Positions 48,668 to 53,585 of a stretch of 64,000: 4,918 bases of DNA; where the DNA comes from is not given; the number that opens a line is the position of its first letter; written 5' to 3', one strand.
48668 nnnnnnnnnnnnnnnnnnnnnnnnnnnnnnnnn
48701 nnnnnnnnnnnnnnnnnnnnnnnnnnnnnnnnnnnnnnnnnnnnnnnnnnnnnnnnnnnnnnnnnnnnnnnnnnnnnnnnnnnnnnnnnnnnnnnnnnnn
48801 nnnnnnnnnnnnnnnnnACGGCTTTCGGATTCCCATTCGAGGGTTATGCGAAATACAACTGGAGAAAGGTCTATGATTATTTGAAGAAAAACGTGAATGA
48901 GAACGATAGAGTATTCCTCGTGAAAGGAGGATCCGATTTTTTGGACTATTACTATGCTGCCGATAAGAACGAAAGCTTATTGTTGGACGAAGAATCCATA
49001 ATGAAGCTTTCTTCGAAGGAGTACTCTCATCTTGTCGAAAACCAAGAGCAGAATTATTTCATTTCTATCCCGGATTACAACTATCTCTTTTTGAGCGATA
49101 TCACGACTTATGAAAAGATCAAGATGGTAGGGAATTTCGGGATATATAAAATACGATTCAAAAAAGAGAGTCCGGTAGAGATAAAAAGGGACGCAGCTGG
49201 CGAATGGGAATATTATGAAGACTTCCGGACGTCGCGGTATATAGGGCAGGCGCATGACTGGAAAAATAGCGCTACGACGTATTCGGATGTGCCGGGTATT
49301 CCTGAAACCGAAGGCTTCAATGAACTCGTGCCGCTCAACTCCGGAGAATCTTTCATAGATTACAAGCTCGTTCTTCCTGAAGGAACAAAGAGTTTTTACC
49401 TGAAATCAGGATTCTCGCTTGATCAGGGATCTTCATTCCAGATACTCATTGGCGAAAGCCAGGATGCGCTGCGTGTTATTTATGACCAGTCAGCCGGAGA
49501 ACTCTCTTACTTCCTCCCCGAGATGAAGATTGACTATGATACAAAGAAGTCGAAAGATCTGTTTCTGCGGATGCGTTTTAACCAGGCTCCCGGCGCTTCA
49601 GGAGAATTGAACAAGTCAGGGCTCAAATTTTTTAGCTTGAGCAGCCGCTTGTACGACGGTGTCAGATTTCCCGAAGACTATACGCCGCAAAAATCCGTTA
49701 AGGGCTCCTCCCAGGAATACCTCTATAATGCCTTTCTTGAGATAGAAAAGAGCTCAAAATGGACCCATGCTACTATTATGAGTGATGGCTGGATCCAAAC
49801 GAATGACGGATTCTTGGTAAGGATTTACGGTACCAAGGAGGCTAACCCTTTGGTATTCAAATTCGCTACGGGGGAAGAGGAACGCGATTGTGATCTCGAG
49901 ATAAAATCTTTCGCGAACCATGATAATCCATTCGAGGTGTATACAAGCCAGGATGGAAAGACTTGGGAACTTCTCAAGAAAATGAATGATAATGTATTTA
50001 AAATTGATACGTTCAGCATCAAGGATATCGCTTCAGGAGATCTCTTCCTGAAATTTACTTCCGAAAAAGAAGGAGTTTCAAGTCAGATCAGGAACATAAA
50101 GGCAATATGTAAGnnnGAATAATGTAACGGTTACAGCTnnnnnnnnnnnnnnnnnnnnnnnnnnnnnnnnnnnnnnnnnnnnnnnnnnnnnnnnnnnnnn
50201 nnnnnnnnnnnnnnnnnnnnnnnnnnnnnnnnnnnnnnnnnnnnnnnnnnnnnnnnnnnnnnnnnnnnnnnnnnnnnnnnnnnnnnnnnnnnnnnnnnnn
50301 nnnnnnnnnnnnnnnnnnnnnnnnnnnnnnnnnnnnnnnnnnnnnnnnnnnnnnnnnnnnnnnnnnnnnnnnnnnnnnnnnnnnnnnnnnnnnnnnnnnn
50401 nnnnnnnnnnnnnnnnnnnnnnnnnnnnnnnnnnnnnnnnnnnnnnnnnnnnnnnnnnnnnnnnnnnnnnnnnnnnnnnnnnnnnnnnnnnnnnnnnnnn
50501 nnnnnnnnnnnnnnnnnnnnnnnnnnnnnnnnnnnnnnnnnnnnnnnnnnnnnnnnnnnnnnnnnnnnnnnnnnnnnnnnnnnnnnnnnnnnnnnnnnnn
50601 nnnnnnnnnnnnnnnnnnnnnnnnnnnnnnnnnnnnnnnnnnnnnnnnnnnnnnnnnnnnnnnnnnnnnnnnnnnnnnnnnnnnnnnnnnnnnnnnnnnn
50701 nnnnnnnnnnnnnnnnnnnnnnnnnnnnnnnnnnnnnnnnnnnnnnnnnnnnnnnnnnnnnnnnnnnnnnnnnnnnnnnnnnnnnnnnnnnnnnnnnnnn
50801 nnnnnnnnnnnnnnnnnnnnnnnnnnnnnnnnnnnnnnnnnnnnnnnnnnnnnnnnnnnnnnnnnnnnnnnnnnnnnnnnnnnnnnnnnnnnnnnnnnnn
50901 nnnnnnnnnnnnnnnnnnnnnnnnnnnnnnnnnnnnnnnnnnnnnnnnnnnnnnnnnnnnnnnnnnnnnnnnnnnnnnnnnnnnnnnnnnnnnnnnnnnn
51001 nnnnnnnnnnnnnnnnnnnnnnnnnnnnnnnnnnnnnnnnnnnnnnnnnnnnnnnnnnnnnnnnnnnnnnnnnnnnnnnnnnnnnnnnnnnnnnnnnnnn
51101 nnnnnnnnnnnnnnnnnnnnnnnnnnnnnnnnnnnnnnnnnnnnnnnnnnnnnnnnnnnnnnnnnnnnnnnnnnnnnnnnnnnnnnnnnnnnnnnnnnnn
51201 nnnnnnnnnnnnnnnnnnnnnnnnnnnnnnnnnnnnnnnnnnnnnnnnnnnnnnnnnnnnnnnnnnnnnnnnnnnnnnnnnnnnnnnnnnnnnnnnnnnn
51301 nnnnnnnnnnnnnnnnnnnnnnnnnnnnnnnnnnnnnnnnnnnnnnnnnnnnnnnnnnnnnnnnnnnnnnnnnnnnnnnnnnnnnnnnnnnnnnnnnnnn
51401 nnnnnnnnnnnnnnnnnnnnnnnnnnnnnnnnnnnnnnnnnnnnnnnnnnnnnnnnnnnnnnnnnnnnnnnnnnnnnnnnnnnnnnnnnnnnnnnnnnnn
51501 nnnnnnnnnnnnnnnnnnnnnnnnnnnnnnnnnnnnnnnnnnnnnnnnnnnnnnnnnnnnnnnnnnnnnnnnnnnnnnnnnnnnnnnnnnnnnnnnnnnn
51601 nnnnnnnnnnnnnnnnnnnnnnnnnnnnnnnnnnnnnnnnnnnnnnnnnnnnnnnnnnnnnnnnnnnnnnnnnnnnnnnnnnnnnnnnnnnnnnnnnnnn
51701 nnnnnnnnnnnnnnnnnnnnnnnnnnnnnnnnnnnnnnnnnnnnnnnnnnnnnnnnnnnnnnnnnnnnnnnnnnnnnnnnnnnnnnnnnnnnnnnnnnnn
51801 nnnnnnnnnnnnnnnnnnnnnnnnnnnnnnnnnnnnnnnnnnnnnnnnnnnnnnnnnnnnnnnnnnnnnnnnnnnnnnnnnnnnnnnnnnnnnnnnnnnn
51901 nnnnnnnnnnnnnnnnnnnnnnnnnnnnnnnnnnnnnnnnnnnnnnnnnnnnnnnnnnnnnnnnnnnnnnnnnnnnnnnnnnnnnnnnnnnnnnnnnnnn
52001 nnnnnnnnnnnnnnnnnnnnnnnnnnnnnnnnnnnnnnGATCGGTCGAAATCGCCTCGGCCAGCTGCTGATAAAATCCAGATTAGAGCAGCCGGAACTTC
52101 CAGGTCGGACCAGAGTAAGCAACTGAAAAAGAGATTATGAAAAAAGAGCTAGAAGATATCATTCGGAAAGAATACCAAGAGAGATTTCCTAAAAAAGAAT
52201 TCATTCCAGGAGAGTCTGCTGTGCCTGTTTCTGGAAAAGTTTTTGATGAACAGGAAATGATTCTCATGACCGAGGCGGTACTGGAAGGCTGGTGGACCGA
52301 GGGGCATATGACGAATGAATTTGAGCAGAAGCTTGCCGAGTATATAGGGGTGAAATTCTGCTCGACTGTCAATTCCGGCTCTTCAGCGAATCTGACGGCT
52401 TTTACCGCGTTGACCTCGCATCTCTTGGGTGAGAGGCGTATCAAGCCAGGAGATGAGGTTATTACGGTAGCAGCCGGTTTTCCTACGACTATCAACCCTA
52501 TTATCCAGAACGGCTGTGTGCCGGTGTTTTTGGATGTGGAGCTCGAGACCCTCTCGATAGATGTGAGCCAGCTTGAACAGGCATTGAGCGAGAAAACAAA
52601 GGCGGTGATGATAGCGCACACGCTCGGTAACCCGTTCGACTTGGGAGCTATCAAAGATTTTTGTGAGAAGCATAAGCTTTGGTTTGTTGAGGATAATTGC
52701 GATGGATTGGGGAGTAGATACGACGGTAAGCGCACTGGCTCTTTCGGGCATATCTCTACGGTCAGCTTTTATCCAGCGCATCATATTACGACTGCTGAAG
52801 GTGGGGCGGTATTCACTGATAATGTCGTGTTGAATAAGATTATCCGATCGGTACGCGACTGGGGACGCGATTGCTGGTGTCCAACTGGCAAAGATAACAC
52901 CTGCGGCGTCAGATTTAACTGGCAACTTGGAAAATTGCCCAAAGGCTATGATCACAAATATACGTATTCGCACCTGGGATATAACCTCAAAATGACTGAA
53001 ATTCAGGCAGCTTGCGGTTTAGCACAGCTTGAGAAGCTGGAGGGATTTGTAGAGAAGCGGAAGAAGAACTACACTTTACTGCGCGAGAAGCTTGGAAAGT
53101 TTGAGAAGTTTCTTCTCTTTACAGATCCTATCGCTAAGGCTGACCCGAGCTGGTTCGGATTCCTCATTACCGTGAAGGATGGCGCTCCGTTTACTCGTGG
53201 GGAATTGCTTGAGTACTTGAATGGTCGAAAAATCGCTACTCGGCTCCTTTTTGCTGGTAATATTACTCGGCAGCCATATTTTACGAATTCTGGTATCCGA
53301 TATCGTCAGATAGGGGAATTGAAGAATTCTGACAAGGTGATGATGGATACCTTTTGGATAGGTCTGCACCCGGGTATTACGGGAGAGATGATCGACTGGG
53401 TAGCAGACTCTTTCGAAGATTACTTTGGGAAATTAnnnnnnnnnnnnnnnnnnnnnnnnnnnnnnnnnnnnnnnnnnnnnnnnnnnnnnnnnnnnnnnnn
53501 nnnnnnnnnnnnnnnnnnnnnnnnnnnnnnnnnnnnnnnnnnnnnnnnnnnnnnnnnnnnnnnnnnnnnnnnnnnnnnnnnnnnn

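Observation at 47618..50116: PMT/ArnT-like GT-C with a DE motif and a ~450-aa external beta-rich domain: candidate protein O-glycosyltransferase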

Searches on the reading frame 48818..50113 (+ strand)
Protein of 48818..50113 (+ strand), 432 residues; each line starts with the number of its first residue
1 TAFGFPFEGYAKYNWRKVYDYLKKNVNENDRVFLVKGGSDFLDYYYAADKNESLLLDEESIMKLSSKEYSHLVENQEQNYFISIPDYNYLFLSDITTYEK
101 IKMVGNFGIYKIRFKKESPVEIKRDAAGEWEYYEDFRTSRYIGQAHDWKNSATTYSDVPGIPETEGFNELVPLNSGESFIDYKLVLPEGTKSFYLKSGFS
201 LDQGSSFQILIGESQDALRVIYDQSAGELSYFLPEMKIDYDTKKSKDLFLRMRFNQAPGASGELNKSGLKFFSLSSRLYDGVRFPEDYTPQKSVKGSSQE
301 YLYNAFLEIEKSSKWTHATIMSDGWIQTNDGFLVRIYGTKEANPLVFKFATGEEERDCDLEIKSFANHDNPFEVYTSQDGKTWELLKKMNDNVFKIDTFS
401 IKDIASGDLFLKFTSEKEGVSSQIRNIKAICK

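Call 33: predict_structure(alignment_id=A2)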
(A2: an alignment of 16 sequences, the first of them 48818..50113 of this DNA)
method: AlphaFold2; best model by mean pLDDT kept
length: 432 residues; sequences in the alignment: 16
mean_pLDDT: 88.9   pTM: 0.87
mean pLDDT of the five models: 88.9, 88.6, 88.0, 88.0, 87.5
residues with pLDDT >= 90: 269; 70-90: 138; 50-70: 17; < 50: 8
segments of 3 or more residues with pLDDT < 50: 1-8
pLDDT, mean of each block of 10 residues (from residue 1): 47 82 86 85 69 76 91 89 86 94 92 95 90 93 96 85 86 93 96 95 95 96 93 94 95 89 85 91 90 74 92 90 90 91 94 89 94 94 95 93 85 93 95 91
secondary structure, 60 per line:
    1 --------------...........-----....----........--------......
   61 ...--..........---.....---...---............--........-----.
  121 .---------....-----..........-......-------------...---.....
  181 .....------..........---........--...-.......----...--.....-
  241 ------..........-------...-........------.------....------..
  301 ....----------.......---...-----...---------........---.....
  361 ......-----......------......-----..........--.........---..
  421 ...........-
elements in order: H15-25 E31-34 H39-46 E55-57 H58-63 H66-75 E79-83 E96-104 E107-114 E131-134 H140-144 E145-149 E151-153 E170-172 E176-185 E192-201 E205-212 E219-225 E230-232 E235-239 E247-256 E268-275 E289-292 E299-304 H315-318 E319-321 E325-327 E333-335 E345-352 E356-366 E372-377 E384-389 E395-404 E407-415 E419-431

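Call 38: fold_search(model_id=the predicted structure, library=pdb)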
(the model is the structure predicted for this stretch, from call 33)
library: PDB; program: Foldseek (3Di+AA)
matches with E <= 10: 1853; with E <= 0.001: 368
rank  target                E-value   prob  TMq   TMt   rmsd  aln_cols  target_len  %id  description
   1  5x7o_A                9.5e-11  1.00  0.25  0.11  15.9       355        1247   11  Crystal structure of Paenibacillus sp. 598K alpha-1,6-glucosyltransferase (released 2017-07-26)
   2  9vqm_D                3.6e-09  1.00  0.22  0.13  20.3       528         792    7  Cryo-EM structure of Elapor1WT in tetrameric form (released 2025-07-23)
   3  5b4x_A                5.9e-09  1.00  0.24  0.16  14.5       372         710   11  Crystal structure of the ApoER2 ectodomain in complex with the Reelin R56 fragment (released 2017-04-26)
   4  9vql_B                6.6e-09  1.00  0.21  0.12  18.5       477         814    8  Cryo-EM structure of the dimeric Elapor1 mutant (released 2025-07-23)
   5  4w8j                  7.0e-09  1.00  0.22  0.11  22.6       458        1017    9  Structure of the full-length insecticidal protein Cry1Ac reveals intriguing details of toxin packaging into in vivo form (released 2014-09-17)
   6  8w7n                  8.2e-09  1.00  0.23  0.11  22.2       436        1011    6  Crystal structure of the in-cell Cry1Aa purified from Bacillus thuringiensis (released 2024-03-06)
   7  6tfk_A                8.2e-09  1.00  0.19  0.13  22.6       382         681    8  Vip3Aa toxin structure (released 2020-08-12)
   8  5b4x_C                8.7e-09  1.00  0.24  0.17  13.7       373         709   12  Crystal structure of the ApoER2 ectodomain in complex with the Reelin R56 fragment (released 2017-04-26)
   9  2zxq                  8.7e-09  1.00  0.25  0.11  18.8       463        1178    8  Crystal structure of endo-alpha-N-acetylgalactosaminidase from Bifidobacterium longum (EngBF) (released 2009-06-16)
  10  6qfo                  1.4e-08  1.00  0.24  0.09  18.5       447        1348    9  EngBF DARPin Fusion 9b 3G124 (released 2019-11-06)
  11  6qev_B                1.4e-08  1.00  0.24  0.10  18.4       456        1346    9  EngBF DARPin Fusion 4b B6 (released 2019-11-06)
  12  6tfj_B                1.6e-08  1.00  0.20  0.12  22.2       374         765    8  Vip3Aa protoxin structure (released 2020-08-12)
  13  6qfk_A                1.8e-08  1.00  0.22  0.09  19.0       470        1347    8  EngBF DARPin Fusion 4b G10 (released 2019-11-06)
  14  9efg_A                1.9e-08  1.00  0.21  0.14  21.8       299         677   10  VIP3Cb1 Toxin structure (released 2025-06-18)
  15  9efi_A                2.6e-08  1.00  0.20  0.12  22.7       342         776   10  VIP3Cb1 Protoxin Structure (released 2025-06-18)
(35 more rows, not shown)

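Call 47: search_protein_representatives(alignment_id=A2)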
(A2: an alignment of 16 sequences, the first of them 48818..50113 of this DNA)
Query: 16 sequences, 430 profile positions. Proteins with E-value up to 0.001 (for the whole library): 38; up to 1e-10: 31; up to 1e-30: 24. The best 38 are listed.
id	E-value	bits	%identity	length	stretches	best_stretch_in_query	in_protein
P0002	6.8e-170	582.2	-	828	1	1-429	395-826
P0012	4.2e-157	540.1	-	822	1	1-429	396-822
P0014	5.4e-157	539.7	-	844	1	2-429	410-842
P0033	1.4e-147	508.7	-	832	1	1-429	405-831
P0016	1.4e-146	505.5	-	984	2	2-429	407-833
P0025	3.4e-143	494.3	-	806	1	2-429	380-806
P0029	2.3e-136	471.8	-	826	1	1-429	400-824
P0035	3.6e-132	458.0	-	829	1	1-428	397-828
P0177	1.4e-123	429.6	-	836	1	1-428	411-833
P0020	9.1e-122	423.7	-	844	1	1-429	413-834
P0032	1.0e-120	420.2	-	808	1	1-429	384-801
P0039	5.5e-115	401.3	-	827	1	1-429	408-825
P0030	1.1e-110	387.2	-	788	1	1-429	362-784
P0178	3.2e-106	372.5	-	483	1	1-429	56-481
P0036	2.0e-95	336.9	-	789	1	1-428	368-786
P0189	4.3e-24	101.8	-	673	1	12-256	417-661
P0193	6.2e-11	58.5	-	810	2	10-132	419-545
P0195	5.9e-10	55.2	-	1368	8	327-413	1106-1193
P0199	9.0e-07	44.8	-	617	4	339-393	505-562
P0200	7.8e-06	41.7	-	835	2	98-278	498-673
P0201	2.5e-04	36.7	-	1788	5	358-417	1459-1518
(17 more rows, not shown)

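Call 48: search_protein_families(library=pfam, proteins=[P0195, P0199, P0201, P0193, P0200, P0189], max_evalue=0.01)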
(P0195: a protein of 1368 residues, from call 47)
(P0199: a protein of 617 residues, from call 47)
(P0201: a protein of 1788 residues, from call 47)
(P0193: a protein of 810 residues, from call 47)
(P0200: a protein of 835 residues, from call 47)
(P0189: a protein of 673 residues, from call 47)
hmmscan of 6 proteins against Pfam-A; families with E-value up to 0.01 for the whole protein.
P0195 (1368 aa): 4 families
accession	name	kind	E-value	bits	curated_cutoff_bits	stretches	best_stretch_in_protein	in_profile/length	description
PF00754.31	F5_F8_type_C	-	2.1e-26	93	28.2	0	709-740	65-99/127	F5/8 type C domain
PF22633.2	F5_F8_type_C_2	-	9e-26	90.8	27.8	0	1143-1180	49-86/91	NedA-like, galactose-binding domain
PF13004.13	BACON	-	3e-05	24.3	25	0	277-322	5-50/61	Putative binding domain, N-terminal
PF08922.17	DUF1905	-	0.00014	22.4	24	0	832-882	15-62/81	Domain of unknown function (DUF1905)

P0199 (617 aa): 1 family
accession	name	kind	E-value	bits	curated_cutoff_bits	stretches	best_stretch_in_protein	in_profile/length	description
PF00754.31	F5_F8_type_C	-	0.00076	20.1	28.2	0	334-425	17-114/127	F5/8 type C domain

P0201 (1788 aa): 3 families
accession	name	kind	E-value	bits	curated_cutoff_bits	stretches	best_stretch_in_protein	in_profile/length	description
PF20773.4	InhA-like_MAM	-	8.4e-45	153.1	26.9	5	517-629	47-176/191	Immune inhibitor A-like, MAM domain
PF00754.31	F5_F8_type_C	-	9.6e-07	29.4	28.2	0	849-893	64-108/127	F5/8 type C domain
PF22633.2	F5_F8_type_C_2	-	8.1e-05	23.6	27.8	0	844-881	44-81/91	NedA-like, galactose-binding domain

P0193 (810 aa): 2 families
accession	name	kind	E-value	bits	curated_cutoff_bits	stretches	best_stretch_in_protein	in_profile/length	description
PF13231.12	PMT_2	-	1.1e-13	52.2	26.1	1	75-211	10-145/160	Dolichyl-phosphate-mannose-protein mannosyltransferase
PF02366.24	PMT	-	0.00038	20.5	22.7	1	81-228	77-228/245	Dolichyl-phosphate-mannose-protein mannosyltransferase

P0200 (835 aa): 2 families
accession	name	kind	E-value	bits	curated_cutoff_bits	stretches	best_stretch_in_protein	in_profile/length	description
PF11028.14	TMEM260-like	-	3.5e-08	33.9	24.2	1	47-195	1-176/179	Protein O-mannosyl-transferase TMEM260-like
PF20604.3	DUF6798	-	0.00012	22.2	26.9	1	397-433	7-42/61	Domain of unknown function (DUF6798)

P0189 (673 aa): 1 family
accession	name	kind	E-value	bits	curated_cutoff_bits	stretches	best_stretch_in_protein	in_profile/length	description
PF13231.12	PMT_2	-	2.1e-13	51.2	26.1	1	61-203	4-140/160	Dolichyl-phosphate-mannose-protein mannosyltransferase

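Call 60: search_protein_families(library=pfam, proteins=[window:48818-50113:+], max_evalue=5)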
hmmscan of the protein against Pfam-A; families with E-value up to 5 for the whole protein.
window:48818-50113:+ (432 aa): 0 families

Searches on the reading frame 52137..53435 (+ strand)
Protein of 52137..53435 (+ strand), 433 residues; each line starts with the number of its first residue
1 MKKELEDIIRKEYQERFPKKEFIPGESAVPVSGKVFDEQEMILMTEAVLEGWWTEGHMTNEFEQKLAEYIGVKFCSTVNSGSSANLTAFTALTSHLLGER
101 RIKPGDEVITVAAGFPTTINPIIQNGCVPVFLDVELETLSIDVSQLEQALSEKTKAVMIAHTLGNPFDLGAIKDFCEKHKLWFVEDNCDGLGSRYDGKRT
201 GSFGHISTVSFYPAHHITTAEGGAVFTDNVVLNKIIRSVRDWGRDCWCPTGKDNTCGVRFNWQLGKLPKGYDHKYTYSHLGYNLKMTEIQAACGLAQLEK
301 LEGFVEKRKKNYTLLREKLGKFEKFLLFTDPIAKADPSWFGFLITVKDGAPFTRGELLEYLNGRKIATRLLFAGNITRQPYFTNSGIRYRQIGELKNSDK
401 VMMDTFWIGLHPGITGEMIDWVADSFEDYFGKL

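Call 7: search_protein_families(library=pfam, proteins=[window:52137-53435:+], max_evalue=0.001)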
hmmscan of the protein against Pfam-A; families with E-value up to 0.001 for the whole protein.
window:52137-53435:+ (433 aa): 3 families
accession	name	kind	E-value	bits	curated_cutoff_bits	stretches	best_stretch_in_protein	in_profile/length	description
PF01041.23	DegT_DnrJ_EryC1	-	1.8e-96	324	19.8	1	38-426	5-359/360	DegT/DnrJ/EryC1/StrS aminotransferase family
PF00266.25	Aminotran_5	-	1.9e-05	24.3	21.5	1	59-193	45-182/371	Aminotransferase class-V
PF01053.26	Cys_Met_Meta_PP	-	0.00041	19.5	27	1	59-188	54-175/381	Cys/Met metabolism PLP-dependent enzyme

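Call 21: search_protein_families(library=ncbifam, proteins=[window:52137-53435:+], max_evalue=0.01)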
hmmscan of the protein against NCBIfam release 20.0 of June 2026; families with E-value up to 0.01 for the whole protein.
window:52137-53435:+ (433 aa): 17 families
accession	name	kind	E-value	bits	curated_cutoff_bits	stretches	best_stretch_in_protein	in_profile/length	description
NF011936.0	PRK15407.1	equivalog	2.2e-208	692.4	423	1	2-431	10-437/440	lipopolysaccharide biosynthesis protein RfbH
TIGR03588.1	PseC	equivalog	2.2e-60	204.6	423.5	1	30-427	3-377/380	UDP-4-amino-4,6-dideoxy-N-acetyl-beta-L-altrosamine transaminase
TIGR04181.1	NHT_00031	hypoth_equivalog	1.4e-54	185.3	420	2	34-238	6-219/359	LegC family aminotransferase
NF008658.2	PRK11658.1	equivalog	3.2e-43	147.8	631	1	29-428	5-375/379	UDP-4-amino-4-deoxy-L-arabinose aminotransferase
NF008687.0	PRK11706.1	equivalog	1.5e-39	135.8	375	2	35-241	8-207/375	dTDP-4-amino-4,6-dideoxygalactose transaminase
TIGR02379.1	ECA_wecE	subfamily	1.6e-34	119.3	434.85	1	55-372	29-321/376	dTDP-4-amino-4,6-dideoxy-D-glucose transaminase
TIGR04427.1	PLP_DesI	equivalog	2.5e-33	115.7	650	2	45-245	38-230/390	dTDP-4-dehydro-6-deoxyglucose aminotransferase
NF004770.0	PRK06108.1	subfamily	2.2e-07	30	422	1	59-203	75-226/396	pyridoxal phosphate-dependent aminotransferase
NF006488.0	PRK08912.1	equivalog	3.1e-07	29.7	498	1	88-184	96-196/387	aminotransferase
NF005305.0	PRK06836.1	equivalog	1.6e-05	24.4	376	1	99-160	116-177/396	pyridoxal phosphate-dependent aminotransferase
NF005817.0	PRK07683.1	equivalog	2.8e-05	23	575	1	102-162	110-170/387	aminotransferase A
NF005816.0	PRK07682.1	equivalog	4.6e-05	22.2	620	1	62-181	71-197/390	aminotransferase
NF004975.0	PRK06348.1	equivalog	5.3e-05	22.4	549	1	94-160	102-169/384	pyridoxal phosphate-dependent aminotransferase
NF006569.0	PRK09082.1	subfamily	0.00036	19.8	420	1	100-161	110-171/386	methionine aminotransferase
NF012025.0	PRK15481.1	equivalog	0.0024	16.6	573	1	96-166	158-225/432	MocR-like B6 salvage transcription factor PtsJ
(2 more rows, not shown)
